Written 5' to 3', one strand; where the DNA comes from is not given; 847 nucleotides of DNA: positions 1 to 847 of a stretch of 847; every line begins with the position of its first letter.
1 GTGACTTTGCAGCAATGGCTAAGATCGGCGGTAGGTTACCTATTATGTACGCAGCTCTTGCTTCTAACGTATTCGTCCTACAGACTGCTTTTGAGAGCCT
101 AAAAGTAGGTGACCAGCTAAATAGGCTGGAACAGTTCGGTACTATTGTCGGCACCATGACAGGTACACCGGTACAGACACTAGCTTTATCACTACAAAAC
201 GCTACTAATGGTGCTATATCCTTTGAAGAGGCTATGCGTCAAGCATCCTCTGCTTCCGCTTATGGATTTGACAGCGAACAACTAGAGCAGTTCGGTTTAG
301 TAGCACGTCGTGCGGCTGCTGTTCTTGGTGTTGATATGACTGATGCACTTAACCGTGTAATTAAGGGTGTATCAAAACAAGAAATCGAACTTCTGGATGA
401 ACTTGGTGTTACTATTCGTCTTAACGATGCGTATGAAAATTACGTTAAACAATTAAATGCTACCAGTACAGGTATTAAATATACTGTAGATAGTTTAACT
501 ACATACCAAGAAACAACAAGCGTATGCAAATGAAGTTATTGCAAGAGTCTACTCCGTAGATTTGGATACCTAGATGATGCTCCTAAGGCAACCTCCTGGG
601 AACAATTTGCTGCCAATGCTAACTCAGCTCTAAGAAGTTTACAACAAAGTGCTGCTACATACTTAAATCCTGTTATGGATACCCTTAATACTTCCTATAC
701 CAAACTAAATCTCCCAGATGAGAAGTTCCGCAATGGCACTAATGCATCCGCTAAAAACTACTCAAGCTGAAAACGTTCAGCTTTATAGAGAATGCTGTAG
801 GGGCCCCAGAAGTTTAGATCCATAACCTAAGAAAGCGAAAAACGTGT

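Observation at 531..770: In-frame TGA splits what looks like one gene: 78 further open codons with no start codon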

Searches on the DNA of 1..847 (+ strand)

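Call 4: search_dna_similar(query=window:1-847:+, collection=phages, mode=distant, max_rows=30)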
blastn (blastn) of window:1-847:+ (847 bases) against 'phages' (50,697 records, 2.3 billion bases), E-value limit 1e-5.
Records with a match: 840; places in all: 841; records where one place covers at least 80% of the query: 130.
Best place of each record, by identity: 95-99% 7; 80-90% 11; 60-80% 822.
By first word of the organism name: Vibrio 305; Salmonella 270; Escherichia 131; Klebsiella 83; Phage 12; Bacteriophage 11; Shigella 4; Pectobacterium 4; Citrobacter 3; Campylobacter 2; and 11 more.
By host as written in the record: - 345; Escherichia coli 42; Salmonella enterica subsp. enterica serovar Enteritidis PT1 39; Klebsiella pneumoniae 28; Salmonella sp. 25; Salmonella enterica 22; Salmonella enterica subsp. enterica serovar Enteritidis 21; Salmonella enterica subsp. enterica 19; and 134 more.
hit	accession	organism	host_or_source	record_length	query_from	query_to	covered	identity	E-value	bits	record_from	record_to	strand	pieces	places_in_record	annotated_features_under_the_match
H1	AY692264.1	Escherichia phage T5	-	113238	1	847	100%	97.1%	0e+0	1388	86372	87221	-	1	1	D18-19: pore-forming tail tip protein pb2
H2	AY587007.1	Escherichia phage T5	-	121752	1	847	100%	97.1%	0e+0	1388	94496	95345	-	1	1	pb2: pore-forming tail tip protein Pb2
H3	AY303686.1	Escherichia phage T5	-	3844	1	847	100%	97.1%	0e+0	1388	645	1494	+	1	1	D18: pore-forming tail tip protein pb2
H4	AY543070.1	Escherichia phage T5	-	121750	1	847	100%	97.1%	0e+0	1388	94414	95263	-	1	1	D18-19: pore-forming tail tip protein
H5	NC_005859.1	Escherichia phage T5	Escherichia coli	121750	1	847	100%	97.1%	0e+0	1388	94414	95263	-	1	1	D18-19: tail length tape measure protein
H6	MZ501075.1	Escherichia phage IrisVonRoten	Escherichia coli K-12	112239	1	847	100%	95.7%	0e+0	1334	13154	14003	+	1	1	tape measure protein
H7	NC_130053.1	Escherichia phage IrisVonRoten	Escherichia coli K-12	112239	1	847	100%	95.7%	0e+0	1334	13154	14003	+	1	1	tape measure protein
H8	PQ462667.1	Escherichia phage HMD-P3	Escherichia coli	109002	1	845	100%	89.8%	0e+0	1105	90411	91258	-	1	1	tail length tape measure protein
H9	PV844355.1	Salmonella phage WP85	Salmonella enterica subsp. enterica ...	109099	1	838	99%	87.5%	0e+0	1007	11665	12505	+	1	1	tail length tape measure protein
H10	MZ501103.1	Escherichia phage SelmaRatti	Escherichia coli K-12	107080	1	847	100%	85.8%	0e+0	956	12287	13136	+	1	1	tape measure protein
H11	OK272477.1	Escherichia phage JLBYU43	Escherichia coli K-12 MG1655 del ...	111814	1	838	99%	86.7%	0e+0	980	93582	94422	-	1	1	putative tape measure protein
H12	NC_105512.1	Escherichia phage JLBYU43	Escherichia coli K-12 MG1655 del ...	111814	1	838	99%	86.7%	0e+0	980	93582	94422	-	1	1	putative tape measure protein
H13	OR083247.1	Escherichia phage Bf23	Escherichia coli BW25113 strain K-12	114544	1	691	82%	79.7%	1e-170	605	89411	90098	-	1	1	tape measure protein D18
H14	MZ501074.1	Escherichia phage HildyBeyeler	Escherichia coli K-12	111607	1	680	80%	80.5%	1e-170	606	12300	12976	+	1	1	tape measure protein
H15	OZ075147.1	Salmonella phage Tennessee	-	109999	1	680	80%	80.5%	1e-170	606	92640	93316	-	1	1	Phage tail fiber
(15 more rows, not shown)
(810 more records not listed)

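Call 5: get_annotated_region(hit=H5, flank=4000)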
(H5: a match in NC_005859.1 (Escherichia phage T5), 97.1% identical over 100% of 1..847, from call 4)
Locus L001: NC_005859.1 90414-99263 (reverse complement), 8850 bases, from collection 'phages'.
description: Enterobacteria phage T5, complete genome.
organism: Escherichia phage T5 (NCBI taxid 2695836)
taxonomy: Viruses; Duplodnaviria; Heunggongvirae; Uroviricota; Caudoviricetes; Demerecviridae; Markadamsvirinae; Tequintavirus; Tequintavirus T5
host: Escherichia coli; source: -; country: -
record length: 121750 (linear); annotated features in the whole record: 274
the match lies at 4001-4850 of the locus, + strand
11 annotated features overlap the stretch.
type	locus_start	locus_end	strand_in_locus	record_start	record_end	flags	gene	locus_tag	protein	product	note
CDS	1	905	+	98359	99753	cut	N4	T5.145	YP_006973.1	major tail protein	Pb6; similar to bacteriophage BF23 major tail protein gp25 SwissProt Accession Number Q37899; matches to InterPro ...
CDS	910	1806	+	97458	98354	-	-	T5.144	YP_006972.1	base plate tail tube protein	similar to bacteriophage BF23 minor tail protein gp24 TrEMBL Q37900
CDS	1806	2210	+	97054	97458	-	-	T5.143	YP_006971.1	Tail assembly chaperone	-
CDS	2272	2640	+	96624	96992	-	-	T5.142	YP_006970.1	tail assembly chaperone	-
regulatory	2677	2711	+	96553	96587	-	-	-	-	terminator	putative rho-independent transcription terminator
CDS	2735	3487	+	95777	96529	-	-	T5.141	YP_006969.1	endonuclease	similar to RB49ORF239C TrEMBL Q7Y3I3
CDS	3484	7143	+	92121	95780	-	D18-19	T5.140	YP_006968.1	tail length tape measure protein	Pb2; forms straight tail fiber; involved in DNA injection; matches to InterPro family IPR000834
regulatory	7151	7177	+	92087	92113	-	-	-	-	terminator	putative rho-independent transcription terminator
regulatory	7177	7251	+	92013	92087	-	-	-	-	promoter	promoter P-G 25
CDS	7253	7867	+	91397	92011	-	-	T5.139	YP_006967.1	distal tail protein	-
CDS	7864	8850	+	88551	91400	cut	D16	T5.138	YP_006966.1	tail protein Pb3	structural tail protein; contains single transmembrane domain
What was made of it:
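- Closest known: Programmed -1 frameshift of tail assembly chaperones. Same: The genomic neighbourhood is the same: the T5 chaperone genes lie just upstream of pb2 (call 5).
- Identity: 97.1% overall to T5 pb2, lying inside the CDS (calls 4, 5). The known tail frameshift lies in the chaperone genes upstream of the tape measure gene, not inside it (call 5 shows the chaperone genes at L001 1806-2640). The host is E. coli, which uses the standard code (call 5).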

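Call 6: get_annotated_region(hit=H6, flank=500)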
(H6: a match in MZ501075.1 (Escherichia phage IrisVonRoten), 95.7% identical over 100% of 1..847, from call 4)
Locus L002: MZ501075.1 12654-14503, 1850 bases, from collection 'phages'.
description: Escherichia phage IrisVonRoten, complete genome.
organism: Escherichia phage IrisVonRoten (NCBI taxid 2852004)
taxonomy: Viruses; Duplodnaviria; Heunggongvirae; Uroviricota; Caudoviricetes; Demerecviridae; Markadamsvirinae; Tequintavirus
host: Escherichia coli K-12; source: sewage plant inflow; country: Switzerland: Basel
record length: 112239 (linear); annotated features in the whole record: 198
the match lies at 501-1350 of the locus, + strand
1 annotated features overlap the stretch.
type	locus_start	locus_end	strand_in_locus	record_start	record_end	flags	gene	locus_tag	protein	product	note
CDS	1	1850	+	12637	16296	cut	-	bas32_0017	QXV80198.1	tape measure protein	-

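Call 7: get_annotated_region(hit=H8, flank=500)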
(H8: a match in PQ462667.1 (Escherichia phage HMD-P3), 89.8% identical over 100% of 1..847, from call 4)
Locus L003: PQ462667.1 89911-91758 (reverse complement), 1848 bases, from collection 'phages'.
description: Escherichia phage HMD-P3, complete genome.
organism: Escherichia phage HMD-P3 (NCBI taxid 3374743)
taxonomy: Viruses; Duplodnaviria; Heunggongvirae; Uroviricota; Caudoviricetes; Demerecviridae; Markadamsvirinae; Tequintavirus
host: Escherichia coli; source: meat; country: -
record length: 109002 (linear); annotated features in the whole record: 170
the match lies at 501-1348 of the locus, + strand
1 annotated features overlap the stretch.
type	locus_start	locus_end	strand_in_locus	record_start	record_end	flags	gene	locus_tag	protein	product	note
CDS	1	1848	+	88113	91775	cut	-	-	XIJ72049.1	tail length tape measure protein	-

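Call 8: get_annotated_region(hit=H3, flank=3000)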
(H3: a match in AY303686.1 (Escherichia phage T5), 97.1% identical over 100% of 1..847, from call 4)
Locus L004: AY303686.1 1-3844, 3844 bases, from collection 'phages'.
description: Bacteriophage T5 T5st(H) pore-forming tail tip protein pb2 (D18) gene, complete cds.
organism: Escherichia phage T5 (NCBI taxid 2695836)
taxonomy: Viruses; Duplodnaviria; Heunggongvirae; Uroviricota; Caudoviricetes; Demerecviridae; Markadamsvirinae; Tequintavirus; Tequintavirus T5
host: -; source: -; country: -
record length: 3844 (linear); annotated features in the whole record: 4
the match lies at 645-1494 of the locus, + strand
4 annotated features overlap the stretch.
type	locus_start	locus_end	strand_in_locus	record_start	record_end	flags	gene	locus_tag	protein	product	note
regulatory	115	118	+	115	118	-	-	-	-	ribosome_binding_site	-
CDS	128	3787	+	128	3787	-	D18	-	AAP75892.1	pore-forming tail tip protein pb2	forms straight tail fiber; involved in DNA injection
regulatory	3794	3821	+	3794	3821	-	D18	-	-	terminator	-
regulatory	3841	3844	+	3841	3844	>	-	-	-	minus_35_signal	-35 signal of promoter G25 (Gentz, R. and Bujard, H. 1985. J. Bacteriol. 164:70-77; Accession No. M11609)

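Call 27: search_dna_similar(query=window:1-847:+, collection=ecoli_genomes, mode=near, max_rows=10)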
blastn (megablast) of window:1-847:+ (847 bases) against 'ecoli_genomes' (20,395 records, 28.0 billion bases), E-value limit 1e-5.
No match.

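Call 28: search_dna_similar(query=window:1-847:+, collection=plasmids, mode=near, max_rows=10)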
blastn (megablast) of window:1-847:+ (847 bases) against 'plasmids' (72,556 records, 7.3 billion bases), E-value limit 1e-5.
No match.
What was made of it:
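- It is absent from E. coli genomes and plasmids (calls 27, 28). T5 is strictly lytic (background knowledge), and no copy exists in 5,426 E. coli genomes or 72,556 plasmids (calls 27, 28), so there is no setting in which a pseudogene could persist and decay.
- Tried and rejected: E. coli genomes and plasmids gave no match (calls 27, 28).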

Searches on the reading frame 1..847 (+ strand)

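Call 16: search_dna_similar(query=L001:4441-4890:+, collection=phages, mode=protein, rows=spread, max_rows=30)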
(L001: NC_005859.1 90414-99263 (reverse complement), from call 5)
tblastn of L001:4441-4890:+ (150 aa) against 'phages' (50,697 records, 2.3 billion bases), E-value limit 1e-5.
Records with a match: 852; places in all: 853; records where one place covers at least 80% of the query: 521.
Best place of each record, by identity: >=99% 5; 95-99% 3; 90-95% 4; 60-80% 11; <60% 829.
By first word of the organism name: Vibrio 309; Salmonella 269; Escherichia 131; Klebsiella 83; Phage 12; Bacteriophage 11; Aeromonas 7; Shigella 4; Pectobacterium 4; Providencia 4; and 12 more.
By host as written in the record: - 345; Escherichia coli 42; Salmonella enterica subsp. enterica serovar Enteritidis PT1 39; Klebsiella pneumoniae 28; Salmonella sp. 25; Salmonella enterica 22; Salmonella enterica subsp. enterica serovar Enteritidis 21; Salmonella enterica subsp. enterica 18; and 139 more.
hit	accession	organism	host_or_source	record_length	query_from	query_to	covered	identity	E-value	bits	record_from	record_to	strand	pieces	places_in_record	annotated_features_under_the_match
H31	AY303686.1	Escherichia phage T5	-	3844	1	150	100%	100.0%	7e-84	272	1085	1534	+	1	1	D18: pore-forming tail tip protein pb2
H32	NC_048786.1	Salmonella phage SE11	Salmonella sp.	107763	1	148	99%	50.7%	2e-38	143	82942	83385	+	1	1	tail length tape measure protein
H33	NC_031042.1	Salmonella phage NR01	Salmonella typhimurium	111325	1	148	99%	50.7%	6e-38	141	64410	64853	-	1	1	tail length tape measure protein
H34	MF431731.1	Bacteriophage T5-like pork27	raw pork meat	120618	1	148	99%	50.7%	6e-38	141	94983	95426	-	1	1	tail length tape-measure protein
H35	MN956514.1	Salmonella phage L6jm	Salmonella enterica subsp. enterica ...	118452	1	148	99%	50.7%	7e-38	141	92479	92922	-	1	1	tail length tape-measure protein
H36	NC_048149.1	Salmonella phage 1-23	Salmonella sp.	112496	1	148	99%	50.7%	5e-37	139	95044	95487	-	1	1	tail length tape measure protein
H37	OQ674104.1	Salmonella phage KKP_3822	Salmonella enterica subsp. enterica ...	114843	1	148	99%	50.7%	7e-37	138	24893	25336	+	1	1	putative tape measure protein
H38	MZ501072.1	Escherichia phage GreteKellenberger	Escherichia coli K-12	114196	1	148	99%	50.7%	7e-37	138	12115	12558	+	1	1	tape measure protein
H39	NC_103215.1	Salmonella phage GEC_vB_N7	Salmonella enterica Typhimurium SeT.4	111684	1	148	99%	50.7%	9e-37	138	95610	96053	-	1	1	tail fiber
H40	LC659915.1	Escherichia phage EscoHU1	Escherichia coli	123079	1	148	99%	50.7%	9e-37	138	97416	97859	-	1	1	pore-forming tail tip protein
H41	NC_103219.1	Salmonella phage vB_SalS_ABTNLsp4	Salmonella enterica CVCC 503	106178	1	148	99%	50.0%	6e-38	142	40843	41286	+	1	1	pore forming tail tip protein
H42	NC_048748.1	Escherichia phage vB_EcoS_HdH2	Escherichia coli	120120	1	148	99%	50.0%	9e-38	141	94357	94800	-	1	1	tail length tape measure protein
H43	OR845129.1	Salmonella phage S.Typ Adana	Salmonella enterica subsp. enterica ...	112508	1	148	99%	50.0%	2e-36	137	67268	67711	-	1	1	record has no annotation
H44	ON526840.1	Salmonella phage GRNsp8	Salmonella sp.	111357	1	148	99%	50.0%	2e-36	137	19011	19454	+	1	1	hypothetical protein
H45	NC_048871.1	Salmonella phage oselot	Salmonella enterica subsp. enterica ...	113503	1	148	99%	50.0%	2e-36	137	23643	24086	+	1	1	tail length tape measure protein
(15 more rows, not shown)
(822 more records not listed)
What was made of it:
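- On Programmed ribosomal frameshift or stop-codon readthrough: 521 phage records cover at least 80% of the region in one place, and the 30 sampled each match in a single tblastn piece (call 16).
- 521 phage records read through this region; the 30 sampled down the ranking each match in a single tblastn piece (call 16).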

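Call 20: search_protein_families(library=pfam, proteins=[L001:3484-7140:+], max_evalue=0.01)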
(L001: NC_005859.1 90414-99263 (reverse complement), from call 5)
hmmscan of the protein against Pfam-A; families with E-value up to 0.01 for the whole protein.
L001:3484-7140:+ (1219 aa): 3 families
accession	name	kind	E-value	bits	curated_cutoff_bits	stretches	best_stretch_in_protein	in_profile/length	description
PF24164.1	TMP_N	-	3.8e-37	127.1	27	1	1-82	1-82/82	Tape measure protein N-terminal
PF24165.1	TMP_C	-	2.1e-19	69.7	27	1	1182-1217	1-36/36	Tape measure protein C-terminal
PF23735.1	KIF9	-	0.0056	17.3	31.9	1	840-944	14-112/140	Kinesin-like protein KIF9 domain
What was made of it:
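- On Tequintavirus tape measure protein pb2 (D18-19): In T5 pb2 these domains lie at residues 1-82 and 1182-1217 (call 20), outside the window (residues 174-455).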

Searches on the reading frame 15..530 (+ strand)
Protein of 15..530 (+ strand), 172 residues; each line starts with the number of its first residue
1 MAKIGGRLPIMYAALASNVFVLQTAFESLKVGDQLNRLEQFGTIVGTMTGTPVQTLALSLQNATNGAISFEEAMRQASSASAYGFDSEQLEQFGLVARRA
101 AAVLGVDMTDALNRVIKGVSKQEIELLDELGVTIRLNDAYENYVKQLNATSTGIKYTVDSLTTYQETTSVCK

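Call 20: search_protein_families(library=pfam, proteins=[window:15-530:+], max_evalue=0.01)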
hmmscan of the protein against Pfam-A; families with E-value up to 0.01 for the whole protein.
window:15-530:+ (172 aa): 0 families

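Call 21: find_encoding_contigs(protein=window:15-530:+, flank=3000)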
Protein window:15-530:+ (172 aa): no gene with exactly this product is on record in the collection.
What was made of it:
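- No gene with this 172-aa product is on record (call 21).
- Tried and rejected: An exact-product look-up found nothing (call 21).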
